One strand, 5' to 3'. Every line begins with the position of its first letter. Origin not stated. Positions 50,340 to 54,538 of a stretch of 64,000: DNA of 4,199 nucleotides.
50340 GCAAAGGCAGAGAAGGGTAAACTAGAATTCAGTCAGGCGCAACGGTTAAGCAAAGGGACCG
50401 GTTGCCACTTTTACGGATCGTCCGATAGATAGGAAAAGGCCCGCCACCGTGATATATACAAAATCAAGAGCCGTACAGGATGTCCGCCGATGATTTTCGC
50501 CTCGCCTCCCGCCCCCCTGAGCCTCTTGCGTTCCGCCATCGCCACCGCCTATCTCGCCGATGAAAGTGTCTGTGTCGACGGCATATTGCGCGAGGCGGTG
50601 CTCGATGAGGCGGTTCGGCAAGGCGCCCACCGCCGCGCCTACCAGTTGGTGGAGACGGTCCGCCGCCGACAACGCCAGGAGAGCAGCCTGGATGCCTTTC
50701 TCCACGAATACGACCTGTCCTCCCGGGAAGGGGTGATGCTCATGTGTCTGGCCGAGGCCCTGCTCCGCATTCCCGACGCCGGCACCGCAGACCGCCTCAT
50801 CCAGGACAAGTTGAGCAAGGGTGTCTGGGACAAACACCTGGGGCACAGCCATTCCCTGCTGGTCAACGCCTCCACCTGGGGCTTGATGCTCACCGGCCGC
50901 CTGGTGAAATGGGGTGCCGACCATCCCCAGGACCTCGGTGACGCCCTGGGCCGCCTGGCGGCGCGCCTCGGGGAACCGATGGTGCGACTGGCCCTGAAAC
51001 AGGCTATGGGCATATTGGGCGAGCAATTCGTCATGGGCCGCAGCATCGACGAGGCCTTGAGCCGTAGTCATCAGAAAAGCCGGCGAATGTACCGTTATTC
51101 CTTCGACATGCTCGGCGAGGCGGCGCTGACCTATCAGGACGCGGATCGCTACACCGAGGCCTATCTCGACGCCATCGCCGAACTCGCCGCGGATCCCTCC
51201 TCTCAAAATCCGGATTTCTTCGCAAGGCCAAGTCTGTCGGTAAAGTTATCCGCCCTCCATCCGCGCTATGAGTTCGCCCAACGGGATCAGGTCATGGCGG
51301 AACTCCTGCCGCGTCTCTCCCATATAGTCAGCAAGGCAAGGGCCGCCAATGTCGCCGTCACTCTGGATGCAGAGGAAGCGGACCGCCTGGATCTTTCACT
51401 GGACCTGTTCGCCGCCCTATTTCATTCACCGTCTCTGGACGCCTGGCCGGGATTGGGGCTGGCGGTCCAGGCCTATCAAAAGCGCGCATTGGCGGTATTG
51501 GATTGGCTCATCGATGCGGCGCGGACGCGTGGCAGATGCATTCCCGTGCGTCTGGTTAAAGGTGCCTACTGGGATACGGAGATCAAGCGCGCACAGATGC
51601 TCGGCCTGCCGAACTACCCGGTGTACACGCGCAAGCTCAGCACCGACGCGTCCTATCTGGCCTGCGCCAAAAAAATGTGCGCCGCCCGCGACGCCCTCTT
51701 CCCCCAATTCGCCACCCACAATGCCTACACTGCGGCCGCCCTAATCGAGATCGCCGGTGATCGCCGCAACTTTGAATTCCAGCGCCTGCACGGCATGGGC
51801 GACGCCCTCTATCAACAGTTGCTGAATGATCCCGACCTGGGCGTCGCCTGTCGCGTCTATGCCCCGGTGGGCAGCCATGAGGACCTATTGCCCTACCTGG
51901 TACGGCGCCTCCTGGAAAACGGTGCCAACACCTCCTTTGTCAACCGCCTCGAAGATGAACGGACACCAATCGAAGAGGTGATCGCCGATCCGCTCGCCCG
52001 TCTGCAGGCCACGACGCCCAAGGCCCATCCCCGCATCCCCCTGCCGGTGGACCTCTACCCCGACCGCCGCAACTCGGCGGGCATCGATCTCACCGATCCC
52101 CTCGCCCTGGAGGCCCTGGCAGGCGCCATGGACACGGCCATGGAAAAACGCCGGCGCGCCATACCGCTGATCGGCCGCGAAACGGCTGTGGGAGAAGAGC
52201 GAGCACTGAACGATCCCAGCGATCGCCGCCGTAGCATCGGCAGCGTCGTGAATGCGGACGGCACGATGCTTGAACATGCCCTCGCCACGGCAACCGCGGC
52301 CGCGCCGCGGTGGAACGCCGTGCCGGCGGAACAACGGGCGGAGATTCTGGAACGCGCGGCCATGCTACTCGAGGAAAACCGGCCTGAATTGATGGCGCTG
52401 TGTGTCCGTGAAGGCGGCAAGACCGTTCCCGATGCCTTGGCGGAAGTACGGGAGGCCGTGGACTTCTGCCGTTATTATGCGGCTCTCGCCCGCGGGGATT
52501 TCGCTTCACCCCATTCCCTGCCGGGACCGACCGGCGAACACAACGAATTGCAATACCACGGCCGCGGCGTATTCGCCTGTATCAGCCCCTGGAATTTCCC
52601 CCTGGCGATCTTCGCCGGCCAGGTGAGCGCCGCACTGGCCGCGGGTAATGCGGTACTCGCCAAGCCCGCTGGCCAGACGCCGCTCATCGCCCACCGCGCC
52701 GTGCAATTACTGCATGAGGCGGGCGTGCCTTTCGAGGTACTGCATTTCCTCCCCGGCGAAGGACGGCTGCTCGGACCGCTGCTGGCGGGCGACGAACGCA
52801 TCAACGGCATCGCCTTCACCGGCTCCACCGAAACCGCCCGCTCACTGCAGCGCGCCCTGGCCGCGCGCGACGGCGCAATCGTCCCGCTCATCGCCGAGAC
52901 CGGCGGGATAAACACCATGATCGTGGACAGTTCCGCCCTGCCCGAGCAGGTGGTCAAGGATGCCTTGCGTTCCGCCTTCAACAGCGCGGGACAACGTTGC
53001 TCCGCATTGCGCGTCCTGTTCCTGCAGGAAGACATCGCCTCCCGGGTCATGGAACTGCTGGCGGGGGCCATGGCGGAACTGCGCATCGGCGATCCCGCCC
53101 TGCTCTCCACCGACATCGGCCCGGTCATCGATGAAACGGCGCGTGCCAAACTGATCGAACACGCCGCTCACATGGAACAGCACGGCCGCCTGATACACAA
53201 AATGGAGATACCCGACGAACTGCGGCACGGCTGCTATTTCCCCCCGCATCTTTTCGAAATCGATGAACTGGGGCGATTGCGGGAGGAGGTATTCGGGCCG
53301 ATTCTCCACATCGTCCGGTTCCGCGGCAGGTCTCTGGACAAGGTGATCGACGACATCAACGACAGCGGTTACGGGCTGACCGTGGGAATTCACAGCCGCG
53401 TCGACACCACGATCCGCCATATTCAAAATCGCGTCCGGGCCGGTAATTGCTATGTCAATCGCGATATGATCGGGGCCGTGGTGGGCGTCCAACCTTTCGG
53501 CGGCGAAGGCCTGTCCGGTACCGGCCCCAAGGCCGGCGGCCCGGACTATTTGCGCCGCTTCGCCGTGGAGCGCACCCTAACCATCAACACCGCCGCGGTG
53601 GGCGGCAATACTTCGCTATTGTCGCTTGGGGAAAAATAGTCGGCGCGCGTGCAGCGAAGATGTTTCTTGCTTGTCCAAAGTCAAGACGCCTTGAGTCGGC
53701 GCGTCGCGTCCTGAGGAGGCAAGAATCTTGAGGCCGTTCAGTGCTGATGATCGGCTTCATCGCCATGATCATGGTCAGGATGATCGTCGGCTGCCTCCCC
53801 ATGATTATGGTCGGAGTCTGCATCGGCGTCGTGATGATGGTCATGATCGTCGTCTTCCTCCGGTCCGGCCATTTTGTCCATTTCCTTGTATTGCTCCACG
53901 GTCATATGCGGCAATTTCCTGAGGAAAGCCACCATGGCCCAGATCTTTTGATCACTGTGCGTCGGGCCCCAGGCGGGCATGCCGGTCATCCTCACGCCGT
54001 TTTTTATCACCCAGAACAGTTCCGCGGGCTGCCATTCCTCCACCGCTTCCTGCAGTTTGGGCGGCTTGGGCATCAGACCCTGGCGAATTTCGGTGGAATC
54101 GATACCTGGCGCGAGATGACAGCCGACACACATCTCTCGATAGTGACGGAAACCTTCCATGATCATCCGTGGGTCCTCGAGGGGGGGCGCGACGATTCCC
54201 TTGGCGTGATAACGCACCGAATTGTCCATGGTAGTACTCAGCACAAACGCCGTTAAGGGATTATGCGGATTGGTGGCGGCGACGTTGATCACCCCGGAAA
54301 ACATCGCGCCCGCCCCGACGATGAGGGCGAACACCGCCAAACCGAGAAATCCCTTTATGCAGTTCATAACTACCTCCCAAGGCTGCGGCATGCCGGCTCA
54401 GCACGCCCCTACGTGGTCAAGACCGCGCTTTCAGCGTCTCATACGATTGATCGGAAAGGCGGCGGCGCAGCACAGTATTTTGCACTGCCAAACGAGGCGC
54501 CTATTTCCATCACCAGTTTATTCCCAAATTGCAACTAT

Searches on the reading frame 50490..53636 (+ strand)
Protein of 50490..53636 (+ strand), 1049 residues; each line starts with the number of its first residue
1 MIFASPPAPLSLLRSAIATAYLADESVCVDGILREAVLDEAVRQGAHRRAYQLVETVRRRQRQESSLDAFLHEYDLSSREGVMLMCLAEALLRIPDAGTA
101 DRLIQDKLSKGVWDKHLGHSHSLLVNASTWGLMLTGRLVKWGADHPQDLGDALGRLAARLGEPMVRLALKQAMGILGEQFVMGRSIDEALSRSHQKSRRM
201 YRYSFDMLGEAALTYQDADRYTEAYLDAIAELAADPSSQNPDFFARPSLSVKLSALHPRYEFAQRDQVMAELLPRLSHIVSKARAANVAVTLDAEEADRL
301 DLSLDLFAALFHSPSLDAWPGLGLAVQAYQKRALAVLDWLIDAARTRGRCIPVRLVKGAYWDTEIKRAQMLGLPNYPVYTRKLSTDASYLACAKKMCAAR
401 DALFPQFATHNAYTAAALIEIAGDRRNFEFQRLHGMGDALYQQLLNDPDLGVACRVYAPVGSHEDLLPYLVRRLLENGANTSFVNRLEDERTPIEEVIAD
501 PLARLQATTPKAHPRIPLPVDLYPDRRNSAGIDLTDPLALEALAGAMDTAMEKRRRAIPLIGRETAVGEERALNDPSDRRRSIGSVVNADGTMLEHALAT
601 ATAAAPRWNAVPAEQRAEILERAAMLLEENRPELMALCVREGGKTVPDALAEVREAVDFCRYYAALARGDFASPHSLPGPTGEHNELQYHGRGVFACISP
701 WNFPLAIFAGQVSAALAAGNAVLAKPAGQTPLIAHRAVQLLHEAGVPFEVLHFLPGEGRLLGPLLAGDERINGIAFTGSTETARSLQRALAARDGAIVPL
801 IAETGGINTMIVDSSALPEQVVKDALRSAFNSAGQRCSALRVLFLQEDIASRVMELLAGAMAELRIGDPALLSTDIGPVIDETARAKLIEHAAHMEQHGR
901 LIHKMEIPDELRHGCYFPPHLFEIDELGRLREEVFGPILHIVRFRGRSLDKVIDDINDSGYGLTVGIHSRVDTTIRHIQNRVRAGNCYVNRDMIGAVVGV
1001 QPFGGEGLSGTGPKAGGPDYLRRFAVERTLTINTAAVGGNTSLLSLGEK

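Call 27: search_protein_families(library=pfam, proteins=[window:50490-53636:+], max_evalue=1)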
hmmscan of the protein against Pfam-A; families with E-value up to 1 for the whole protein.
window:50490-53636:+ (1049 aa): 4 families
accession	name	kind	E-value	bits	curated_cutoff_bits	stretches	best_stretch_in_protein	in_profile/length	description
PF00171.27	Aldedh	-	6.9e-110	368.2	23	1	573-1025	11-456/461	Aldehyde dehydrogenase family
PF01619.24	Pro_dh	-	1.7e-102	343.2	27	1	190-486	2-278/278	Proline dehydrogenase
PF14850.11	Pro_dh-DNA_bdg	-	1.6e-44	151.4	27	1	67-180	2-112/112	DNA-binding domain of Proline dehydrogenase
PF18327.6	PRODH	-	2.1e-11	44.3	26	1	11-58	1-48/48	Proline utilization A proline dehydrogenase N-terminal domain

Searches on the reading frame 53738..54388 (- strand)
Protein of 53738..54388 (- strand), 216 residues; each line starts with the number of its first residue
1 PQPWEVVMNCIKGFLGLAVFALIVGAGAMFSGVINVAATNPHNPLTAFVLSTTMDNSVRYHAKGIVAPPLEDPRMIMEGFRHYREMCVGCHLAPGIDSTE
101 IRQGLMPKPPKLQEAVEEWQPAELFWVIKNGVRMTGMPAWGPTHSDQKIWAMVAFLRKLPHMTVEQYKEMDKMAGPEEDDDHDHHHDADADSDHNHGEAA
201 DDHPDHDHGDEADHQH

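Call 67: search_protein_families(library=pfam, proteins=[window:53738-54388:-], max_evalue=0.00001)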
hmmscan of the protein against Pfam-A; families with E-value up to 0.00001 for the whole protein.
window:53738-54388:- (216 aa): 1 family
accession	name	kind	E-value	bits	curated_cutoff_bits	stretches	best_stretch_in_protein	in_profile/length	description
PF13442.11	Cytochrome_CBB3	-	8.4e-17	61.7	27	1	76-156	3-68/68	Cytochrome C oxidase, cbb3-type, subunit III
